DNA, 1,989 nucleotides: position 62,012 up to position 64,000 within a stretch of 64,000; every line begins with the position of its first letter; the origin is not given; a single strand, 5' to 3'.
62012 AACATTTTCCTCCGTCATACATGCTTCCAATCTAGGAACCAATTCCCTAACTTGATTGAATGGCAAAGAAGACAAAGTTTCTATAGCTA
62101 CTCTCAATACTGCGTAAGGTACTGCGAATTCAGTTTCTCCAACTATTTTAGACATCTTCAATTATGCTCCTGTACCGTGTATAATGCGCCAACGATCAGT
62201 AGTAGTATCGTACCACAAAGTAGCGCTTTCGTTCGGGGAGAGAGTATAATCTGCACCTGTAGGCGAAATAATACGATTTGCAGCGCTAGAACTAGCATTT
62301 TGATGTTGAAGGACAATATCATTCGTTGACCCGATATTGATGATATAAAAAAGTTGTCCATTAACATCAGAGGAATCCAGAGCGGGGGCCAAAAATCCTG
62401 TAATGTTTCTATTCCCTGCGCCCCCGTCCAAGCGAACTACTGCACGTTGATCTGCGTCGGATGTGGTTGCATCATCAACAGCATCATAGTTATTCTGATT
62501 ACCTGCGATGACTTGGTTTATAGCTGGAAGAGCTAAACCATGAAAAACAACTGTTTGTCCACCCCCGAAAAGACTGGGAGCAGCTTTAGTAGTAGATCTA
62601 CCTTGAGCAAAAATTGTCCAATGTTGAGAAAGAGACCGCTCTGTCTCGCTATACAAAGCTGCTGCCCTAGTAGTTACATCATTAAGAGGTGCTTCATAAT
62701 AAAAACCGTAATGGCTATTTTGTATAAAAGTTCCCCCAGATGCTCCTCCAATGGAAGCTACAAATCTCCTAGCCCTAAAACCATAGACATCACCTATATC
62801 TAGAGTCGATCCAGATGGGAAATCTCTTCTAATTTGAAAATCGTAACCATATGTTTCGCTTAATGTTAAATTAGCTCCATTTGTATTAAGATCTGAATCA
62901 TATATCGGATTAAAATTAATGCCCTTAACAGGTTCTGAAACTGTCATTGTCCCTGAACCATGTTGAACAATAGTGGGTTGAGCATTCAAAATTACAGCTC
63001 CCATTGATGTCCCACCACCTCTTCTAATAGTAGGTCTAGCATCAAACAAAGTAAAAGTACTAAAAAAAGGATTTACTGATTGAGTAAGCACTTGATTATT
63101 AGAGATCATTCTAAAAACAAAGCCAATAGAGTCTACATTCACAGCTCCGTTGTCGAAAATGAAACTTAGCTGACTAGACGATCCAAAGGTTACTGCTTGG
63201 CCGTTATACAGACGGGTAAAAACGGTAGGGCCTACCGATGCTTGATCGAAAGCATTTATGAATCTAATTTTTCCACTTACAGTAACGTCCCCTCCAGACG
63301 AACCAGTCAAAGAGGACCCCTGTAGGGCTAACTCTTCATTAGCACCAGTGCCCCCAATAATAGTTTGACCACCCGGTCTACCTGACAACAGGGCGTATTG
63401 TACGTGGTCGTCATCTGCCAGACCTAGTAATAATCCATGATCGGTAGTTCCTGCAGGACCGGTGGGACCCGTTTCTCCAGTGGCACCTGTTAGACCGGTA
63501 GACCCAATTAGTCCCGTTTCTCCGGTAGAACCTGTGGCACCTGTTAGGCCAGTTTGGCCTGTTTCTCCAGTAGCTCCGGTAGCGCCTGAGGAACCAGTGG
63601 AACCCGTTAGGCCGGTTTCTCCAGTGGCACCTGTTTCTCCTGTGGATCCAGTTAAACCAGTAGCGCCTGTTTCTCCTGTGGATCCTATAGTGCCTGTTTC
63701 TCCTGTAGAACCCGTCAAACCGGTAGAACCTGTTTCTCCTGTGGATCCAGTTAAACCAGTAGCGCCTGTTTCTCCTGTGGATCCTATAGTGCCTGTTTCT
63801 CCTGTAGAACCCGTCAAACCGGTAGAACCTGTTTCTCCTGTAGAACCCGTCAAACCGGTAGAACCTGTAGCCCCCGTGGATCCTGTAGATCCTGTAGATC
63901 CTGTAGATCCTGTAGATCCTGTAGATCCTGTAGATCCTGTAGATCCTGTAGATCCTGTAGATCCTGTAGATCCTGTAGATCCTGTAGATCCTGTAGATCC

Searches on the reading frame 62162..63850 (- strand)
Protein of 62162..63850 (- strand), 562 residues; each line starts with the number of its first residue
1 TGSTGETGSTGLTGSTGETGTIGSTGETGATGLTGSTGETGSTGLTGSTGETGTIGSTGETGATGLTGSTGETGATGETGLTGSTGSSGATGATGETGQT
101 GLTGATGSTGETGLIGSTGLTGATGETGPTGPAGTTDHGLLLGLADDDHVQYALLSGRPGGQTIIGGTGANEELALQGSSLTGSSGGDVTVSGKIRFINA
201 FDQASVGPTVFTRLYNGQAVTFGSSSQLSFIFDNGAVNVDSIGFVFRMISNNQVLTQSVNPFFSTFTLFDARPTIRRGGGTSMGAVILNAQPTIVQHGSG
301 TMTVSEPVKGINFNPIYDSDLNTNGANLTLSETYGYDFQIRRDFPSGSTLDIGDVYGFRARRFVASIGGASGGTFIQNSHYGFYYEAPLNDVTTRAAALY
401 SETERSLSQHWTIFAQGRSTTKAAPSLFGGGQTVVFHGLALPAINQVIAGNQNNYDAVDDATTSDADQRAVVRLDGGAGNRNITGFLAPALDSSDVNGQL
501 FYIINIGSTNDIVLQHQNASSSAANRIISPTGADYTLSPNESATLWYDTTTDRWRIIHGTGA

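Call 29: search_protein_families(library=phrogs, proteins=[window:62162-63850:-], max_evalue=0.00001)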
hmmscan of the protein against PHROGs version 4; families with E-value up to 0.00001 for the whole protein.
window:62162-63850:- (562 aa): 21 families
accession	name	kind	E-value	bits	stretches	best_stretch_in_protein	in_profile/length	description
phrog_6320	-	tail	1.1e-35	124.6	1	6-222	81-295/745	tail fiber protein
phrog_28263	-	tail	3.6e-31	108.3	1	1-186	618-799/1400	tail fiber protein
phrog_5073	-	tail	4.5e-31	109.4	2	35-136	261-362/519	tail fiber protein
phrog_8745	-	tail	7e-29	100.8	1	2-232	1380-1614/1803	tail fiber protein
phrog_3420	-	unknown function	3e-19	69.1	1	1-185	184-371/929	-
phrog_819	-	tail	3.7e-19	69.4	1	2-136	478-612/1024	tail protein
phrog_1806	-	tail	4.7e-18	66.5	2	5-113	109-221/276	collagen like minor tail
phrog_30509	-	tail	1.6e-16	61.2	2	68-222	45-192/254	collagen like minor tail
phrog_18350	-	tail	1.1e-15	59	2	35-135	99-197/253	tail fiber protein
phrog_29268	-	unknown function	6.8e-15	55.2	1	2-105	424-530/653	-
phrog_366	-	tail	3e-14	54.3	2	58-156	308-388/474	tail fiber protein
phrog_36982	-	unknown function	1e-13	51.1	2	65-194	242-372/944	-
phrog_38766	-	head and packaging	8.6e-11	42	1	57-137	80-160/478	virion structural protein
phrog_10972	-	tail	1.5e-10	42.1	0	100-177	156-231/343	tail fiber protein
phrog_34255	-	unknown function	2.1e-09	36.7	1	4-241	239-475/1044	-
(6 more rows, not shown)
